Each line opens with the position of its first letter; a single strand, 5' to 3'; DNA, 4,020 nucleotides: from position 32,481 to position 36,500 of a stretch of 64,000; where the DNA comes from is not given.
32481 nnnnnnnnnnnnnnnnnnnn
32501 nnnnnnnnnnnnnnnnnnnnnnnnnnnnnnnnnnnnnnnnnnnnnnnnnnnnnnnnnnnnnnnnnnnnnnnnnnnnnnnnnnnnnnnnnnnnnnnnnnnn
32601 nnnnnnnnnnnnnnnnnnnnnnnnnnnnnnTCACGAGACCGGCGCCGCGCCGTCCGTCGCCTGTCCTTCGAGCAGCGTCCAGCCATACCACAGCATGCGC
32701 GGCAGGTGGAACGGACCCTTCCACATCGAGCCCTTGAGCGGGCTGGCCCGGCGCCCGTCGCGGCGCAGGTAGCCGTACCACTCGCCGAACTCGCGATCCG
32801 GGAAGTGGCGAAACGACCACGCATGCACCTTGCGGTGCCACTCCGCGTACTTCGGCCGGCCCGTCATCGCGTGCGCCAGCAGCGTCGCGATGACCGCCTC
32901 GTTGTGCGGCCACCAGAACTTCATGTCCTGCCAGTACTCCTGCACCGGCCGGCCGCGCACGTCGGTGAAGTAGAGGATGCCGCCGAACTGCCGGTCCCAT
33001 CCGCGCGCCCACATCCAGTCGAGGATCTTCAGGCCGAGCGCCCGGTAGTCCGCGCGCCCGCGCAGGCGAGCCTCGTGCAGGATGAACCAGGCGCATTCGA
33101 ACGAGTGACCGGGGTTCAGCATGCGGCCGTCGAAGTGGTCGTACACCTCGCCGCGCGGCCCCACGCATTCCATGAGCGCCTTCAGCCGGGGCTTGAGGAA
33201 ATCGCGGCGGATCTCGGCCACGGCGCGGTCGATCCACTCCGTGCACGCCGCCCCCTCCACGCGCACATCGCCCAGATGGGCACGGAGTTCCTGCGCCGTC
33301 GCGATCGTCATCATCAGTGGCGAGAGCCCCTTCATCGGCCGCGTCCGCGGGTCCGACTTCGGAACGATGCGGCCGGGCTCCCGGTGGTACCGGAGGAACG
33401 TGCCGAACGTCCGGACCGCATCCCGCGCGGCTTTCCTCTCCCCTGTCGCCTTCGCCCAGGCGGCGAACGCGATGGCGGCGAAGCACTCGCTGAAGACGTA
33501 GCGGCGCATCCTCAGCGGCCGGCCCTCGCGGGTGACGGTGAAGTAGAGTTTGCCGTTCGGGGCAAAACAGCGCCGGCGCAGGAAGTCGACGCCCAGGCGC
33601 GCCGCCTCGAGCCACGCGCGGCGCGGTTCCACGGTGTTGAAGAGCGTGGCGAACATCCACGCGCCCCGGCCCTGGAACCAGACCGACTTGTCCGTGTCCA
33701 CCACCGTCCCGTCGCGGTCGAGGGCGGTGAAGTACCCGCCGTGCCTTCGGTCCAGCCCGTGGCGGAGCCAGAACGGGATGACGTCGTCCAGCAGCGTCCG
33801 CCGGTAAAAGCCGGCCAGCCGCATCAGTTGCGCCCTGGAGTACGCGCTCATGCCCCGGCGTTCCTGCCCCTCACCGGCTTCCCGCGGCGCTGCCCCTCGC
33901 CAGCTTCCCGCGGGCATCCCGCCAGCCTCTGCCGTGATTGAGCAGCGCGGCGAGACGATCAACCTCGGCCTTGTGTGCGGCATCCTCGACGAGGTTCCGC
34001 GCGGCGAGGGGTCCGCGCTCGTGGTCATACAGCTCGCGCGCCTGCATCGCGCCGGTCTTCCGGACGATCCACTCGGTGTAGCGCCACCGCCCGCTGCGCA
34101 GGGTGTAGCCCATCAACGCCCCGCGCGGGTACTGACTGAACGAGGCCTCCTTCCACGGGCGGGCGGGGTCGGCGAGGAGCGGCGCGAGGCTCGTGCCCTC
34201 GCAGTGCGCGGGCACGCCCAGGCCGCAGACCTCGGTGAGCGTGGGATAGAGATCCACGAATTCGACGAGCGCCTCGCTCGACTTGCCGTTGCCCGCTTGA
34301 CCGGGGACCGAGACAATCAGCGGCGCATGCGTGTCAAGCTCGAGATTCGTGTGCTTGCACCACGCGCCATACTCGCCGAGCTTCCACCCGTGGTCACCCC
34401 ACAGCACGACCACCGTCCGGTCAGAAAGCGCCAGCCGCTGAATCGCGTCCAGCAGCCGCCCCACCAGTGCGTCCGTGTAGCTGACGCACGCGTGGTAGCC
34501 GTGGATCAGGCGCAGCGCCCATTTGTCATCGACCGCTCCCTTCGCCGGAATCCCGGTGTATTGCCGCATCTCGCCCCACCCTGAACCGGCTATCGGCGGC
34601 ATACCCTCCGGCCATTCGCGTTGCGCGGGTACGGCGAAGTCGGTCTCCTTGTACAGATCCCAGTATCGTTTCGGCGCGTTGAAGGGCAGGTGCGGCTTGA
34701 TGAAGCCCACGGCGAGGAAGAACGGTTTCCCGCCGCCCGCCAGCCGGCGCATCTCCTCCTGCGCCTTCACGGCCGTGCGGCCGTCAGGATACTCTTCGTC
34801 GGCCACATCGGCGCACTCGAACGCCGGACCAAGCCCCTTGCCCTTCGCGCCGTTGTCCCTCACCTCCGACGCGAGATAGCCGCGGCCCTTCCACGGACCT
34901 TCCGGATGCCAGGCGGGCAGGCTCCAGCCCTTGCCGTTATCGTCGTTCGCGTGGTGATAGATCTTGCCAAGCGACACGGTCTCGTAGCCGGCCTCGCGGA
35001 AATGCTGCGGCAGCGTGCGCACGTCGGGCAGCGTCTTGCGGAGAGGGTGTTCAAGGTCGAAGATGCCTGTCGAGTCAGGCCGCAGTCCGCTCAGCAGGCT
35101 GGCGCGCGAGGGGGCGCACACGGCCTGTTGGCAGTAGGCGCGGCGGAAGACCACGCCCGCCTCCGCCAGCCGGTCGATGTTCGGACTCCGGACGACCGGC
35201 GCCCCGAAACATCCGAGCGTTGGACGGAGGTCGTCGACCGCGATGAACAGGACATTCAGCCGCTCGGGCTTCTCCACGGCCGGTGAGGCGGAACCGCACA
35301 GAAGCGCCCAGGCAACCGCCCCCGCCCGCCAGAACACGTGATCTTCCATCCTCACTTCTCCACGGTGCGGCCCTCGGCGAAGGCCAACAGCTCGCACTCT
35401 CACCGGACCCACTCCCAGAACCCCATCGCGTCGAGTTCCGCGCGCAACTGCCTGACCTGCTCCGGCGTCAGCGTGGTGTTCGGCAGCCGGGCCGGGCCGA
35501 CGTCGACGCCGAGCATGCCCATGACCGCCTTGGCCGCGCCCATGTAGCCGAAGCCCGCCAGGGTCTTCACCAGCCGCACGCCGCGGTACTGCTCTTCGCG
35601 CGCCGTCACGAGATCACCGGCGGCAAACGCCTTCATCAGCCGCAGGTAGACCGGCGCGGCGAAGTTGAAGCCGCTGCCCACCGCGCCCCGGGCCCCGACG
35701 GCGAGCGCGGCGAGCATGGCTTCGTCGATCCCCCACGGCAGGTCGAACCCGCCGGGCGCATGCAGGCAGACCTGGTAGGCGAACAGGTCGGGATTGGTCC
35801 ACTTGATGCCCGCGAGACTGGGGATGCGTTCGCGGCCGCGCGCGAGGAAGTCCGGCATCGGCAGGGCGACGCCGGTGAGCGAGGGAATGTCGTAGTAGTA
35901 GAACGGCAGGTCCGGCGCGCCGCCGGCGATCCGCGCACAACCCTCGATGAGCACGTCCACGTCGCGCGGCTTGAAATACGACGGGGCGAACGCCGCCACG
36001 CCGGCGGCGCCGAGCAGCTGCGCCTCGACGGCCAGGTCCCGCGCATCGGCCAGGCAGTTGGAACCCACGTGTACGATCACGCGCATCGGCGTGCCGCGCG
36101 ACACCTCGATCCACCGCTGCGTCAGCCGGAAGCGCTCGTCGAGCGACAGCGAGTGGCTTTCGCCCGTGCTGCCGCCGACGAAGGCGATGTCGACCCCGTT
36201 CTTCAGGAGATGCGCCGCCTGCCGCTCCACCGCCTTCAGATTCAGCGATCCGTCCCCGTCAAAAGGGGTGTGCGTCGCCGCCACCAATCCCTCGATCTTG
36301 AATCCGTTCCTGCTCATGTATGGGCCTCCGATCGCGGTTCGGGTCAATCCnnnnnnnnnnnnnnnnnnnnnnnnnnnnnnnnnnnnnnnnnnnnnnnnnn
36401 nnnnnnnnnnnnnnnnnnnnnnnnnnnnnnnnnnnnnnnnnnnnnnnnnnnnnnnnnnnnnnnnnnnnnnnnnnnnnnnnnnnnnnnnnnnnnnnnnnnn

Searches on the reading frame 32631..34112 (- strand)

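Call 27: search_protein_families(library=pfam, proteins=[window:32631-34112:-], max_evalue=0.001)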
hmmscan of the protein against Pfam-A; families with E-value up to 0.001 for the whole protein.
window:32631-34112:- (493 aa): 1 family
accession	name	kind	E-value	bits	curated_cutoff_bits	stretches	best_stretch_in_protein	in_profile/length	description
PF07221.17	GlcNAc_2-epim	-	1.2e-46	160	23.4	1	126-464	1-339/347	N-acylglucosamine 2-epimerase (GlcNAc 2-epimerase)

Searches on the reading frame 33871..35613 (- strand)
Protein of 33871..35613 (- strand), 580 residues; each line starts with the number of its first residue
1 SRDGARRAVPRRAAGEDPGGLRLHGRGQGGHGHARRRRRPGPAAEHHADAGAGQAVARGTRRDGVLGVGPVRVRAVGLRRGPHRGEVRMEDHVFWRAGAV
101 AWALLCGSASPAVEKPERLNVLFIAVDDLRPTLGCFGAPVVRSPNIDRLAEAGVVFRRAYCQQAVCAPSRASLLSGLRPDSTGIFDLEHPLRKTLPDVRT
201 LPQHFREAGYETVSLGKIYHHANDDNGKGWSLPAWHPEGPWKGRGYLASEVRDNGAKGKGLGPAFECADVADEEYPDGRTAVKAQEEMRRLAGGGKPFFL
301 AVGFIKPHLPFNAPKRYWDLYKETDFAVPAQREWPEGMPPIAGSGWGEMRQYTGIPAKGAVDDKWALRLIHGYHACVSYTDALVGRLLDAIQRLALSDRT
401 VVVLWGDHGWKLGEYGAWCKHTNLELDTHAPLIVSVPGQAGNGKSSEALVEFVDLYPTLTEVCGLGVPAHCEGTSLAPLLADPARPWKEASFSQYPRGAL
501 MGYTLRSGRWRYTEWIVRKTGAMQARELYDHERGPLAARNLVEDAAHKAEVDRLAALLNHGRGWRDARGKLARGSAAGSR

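Call 27: search_protein_families(library=pfam, proteins=[window:33871-35613:-], max_evalue=0.001)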
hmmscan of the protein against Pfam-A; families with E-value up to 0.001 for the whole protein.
window:33871-35613:- (580 aa): 3 families
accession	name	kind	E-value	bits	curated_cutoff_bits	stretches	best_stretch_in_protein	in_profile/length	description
PF00884.28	Sulfatase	-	5.2e-43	147.9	25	1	120-464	2-300/301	Sulfatase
PF16347.10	SGSH_C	-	5.9e-13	49.7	29.3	1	413-558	1-148/154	N-sulphoglucosamine sulphohydrolase, C-terminal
PF01663.27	Phosphodiest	-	1e-07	32.4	23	0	121-186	1-64/342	Type I phosphodiesterase / nucleotide pyrophosphatase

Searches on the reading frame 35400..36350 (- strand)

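Call 28: search_protein_families(library=pfam, proteins=[window:35400-36350:-], max_evalue=0.001)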
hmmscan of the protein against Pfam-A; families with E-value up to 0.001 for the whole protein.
window:35400-36350:- (316 aa): 1 family
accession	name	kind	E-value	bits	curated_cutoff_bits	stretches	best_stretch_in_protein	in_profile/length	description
PF00701.28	DHDPS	-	1.2e-46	159.2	22.1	1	19-308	2-288/289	Dihydrodipicolinate synthetase family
